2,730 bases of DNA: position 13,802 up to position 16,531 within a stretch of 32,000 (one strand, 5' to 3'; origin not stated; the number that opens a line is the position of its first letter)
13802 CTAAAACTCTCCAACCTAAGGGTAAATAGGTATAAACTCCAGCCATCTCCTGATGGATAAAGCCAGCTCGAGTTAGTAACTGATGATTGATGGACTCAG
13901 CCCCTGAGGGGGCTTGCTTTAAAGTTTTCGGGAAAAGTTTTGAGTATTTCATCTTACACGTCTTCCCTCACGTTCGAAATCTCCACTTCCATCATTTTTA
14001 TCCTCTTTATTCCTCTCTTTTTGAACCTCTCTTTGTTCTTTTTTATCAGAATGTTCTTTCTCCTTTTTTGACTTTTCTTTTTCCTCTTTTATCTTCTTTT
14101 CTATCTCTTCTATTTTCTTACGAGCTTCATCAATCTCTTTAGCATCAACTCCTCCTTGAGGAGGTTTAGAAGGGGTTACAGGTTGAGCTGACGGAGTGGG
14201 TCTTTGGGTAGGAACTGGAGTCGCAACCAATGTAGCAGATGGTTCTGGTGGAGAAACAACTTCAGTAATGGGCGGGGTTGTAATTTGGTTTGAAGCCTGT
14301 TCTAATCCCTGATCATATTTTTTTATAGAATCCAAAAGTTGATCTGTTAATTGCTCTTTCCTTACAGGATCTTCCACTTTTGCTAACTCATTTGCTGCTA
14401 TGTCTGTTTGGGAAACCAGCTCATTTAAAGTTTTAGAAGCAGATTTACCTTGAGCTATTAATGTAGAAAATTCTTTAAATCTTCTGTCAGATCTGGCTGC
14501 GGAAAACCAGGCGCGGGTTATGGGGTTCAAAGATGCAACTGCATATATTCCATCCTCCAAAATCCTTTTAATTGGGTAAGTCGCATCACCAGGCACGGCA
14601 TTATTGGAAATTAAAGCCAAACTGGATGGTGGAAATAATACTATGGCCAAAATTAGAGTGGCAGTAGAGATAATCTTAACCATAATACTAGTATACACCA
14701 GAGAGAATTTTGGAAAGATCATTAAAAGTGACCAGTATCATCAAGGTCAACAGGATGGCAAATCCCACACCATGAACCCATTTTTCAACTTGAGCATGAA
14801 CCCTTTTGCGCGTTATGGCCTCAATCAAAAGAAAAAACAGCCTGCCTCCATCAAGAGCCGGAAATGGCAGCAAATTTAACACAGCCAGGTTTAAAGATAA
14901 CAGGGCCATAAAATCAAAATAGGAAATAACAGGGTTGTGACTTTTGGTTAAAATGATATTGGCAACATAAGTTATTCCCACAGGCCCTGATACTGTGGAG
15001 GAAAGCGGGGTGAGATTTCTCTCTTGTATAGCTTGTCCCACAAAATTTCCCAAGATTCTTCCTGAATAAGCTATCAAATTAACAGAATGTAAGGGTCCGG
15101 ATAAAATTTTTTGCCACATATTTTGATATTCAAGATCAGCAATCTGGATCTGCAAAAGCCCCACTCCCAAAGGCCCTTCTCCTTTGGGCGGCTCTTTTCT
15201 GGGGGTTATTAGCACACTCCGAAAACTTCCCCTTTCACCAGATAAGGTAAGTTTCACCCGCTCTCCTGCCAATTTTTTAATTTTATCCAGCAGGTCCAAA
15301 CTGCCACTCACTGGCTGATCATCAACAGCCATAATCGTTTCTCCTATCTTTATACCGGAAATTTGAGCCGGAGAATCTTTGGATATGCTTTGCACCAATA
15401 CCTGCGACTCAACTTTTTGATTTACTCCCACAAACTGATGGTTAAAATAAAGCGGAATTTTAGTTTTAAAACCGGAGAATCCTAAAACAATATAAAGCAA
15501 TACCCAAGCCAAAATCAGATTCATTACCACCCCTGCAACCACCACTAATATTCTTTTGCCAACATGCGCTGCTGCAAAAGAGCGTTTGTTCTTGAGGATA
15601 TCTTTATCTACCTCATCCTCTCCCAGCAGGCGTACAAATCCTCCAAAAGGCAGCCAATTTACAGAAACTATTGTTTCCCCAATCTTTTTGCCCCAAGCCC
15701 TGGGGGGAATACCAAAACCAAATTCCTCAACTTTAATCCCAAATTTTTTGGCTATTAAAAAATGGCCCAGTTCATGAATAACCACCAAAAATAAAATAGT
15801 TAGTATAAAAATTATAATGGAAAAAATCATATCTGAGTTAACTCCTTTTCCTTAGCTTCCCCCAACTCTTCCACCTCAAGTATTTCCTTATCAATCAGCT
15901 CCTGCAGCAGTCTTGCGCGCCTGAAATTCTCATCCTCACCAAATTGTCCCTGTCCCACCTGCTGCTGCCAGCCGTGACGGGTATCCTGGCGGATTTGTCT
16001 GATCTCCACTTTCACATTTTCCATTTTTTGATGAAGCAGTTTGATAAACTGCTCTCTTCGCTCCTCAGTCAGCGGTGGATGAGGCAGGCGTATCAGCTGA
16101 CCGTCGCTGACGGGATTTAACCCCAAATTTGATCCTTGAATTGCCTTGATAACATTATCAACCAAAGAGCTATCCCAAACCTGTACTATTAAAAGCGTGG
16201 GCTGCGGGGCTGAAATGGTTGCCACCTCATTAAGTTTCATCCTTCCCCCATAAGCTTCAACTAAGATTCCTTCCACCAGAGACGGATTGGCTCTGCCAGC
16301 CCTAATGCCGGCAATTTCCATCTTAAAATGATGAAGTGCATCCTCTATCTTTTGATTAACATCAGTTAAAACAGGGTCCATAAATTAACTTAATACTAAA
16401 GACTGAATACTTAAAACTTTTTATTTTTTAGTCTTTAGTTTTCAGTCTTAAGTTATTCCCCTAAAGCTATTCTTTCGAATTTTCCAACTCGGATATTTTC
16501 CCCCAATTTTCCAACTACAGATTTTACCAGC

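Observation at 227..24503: Dense network of at least two short GC-rich palindromic repeat families (nine or more loci in 32 kb)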

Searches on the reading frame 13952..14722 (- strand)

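Call 17: search_protein_families(library=pfam, proteins=[window:13952-14722:-])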
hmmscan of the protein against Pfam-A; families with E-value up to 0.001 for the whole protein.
window:13952-14722:- (257 aa): 1 family
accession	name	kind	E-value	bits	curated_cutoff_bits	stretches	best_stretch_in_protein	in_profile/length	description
PF18915.5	DUF5667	-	8.9e-05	23.3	27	1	42-143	2-92/99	Domain of unknown function (DUF5667)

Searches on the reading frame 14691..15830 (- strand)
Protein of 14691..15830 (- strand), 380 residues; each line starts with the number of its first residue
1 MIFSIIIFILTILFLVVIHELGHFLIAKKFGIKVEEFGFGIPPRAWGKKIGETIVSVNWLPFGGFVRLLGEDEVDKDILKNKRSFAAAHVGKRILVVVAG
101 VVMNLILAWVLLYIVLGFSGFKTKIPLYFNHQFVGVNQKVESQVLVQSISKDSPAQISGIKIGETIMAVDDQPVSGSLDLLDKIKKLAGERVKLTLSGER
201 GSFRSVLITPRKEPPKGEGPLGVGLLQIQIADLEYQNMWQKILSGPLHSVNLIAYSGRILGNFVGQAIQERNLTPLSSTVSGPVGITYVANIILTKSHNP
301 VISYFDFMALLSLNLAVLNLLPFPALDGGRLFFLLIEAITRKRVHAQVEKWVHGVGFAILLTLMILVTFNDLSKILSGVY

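Call 17: search_protein_families(library=pfam, proteins=[window:14691-15830:-])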
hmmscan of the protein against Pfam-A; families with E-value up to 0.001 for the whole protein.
window:14691-15830:- (380 aa): 6 families
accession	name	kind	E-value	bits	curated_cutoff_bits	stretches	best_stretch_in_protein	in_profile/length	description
PF02163.28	Peptidase_M50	-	2e-48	165.1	27.2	1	8-363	2-221/221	Peptidase family M50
PF13180.12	PDZ_2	-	3.5e-07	30.9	27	1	139-196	9-67/80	PDZ domain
PF17820.7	PDZ_6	-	4.7e-06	26.7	27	1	146-196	2-52/54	PDZ domain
PF00595.29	PDZ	-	5.9e-06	27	23.2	1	130-195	8-79/81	PDZ domain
PF14685.13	PDZ_Tricorn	-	0.00014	22.2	25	1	152-208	30-88/88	Tricorn protease PDZ domain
PF04495.20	GRASP55_65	-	0.0006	20.6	27.7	0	133-225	34-127/138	GRASP55/65 PDZ-like domain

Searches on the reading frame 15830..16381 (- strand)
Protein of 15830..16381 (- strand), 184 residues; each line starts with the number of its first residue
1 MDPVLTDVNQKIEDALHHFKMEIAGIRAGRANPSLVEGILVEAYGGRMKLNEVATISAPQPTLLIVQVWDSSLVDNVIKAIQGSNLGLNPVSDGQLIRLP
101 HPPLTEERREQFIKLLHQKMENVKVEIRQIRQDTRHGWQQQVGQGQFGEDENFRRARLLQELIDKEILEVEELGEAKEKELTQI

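Call 17: search_protein_families(library=pfam, proteins=[window:15830-16381:-])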
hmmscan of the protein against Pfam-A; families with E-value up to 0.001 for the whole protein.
window:15830-16381:- (184 aa): 1 family
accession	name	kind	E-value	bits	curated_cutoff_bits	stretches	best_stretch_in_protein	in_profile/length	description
PF01765.24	RRF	-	4.5e-51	173.4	29.7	1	19-181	1-163/164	Ribosome recycling factor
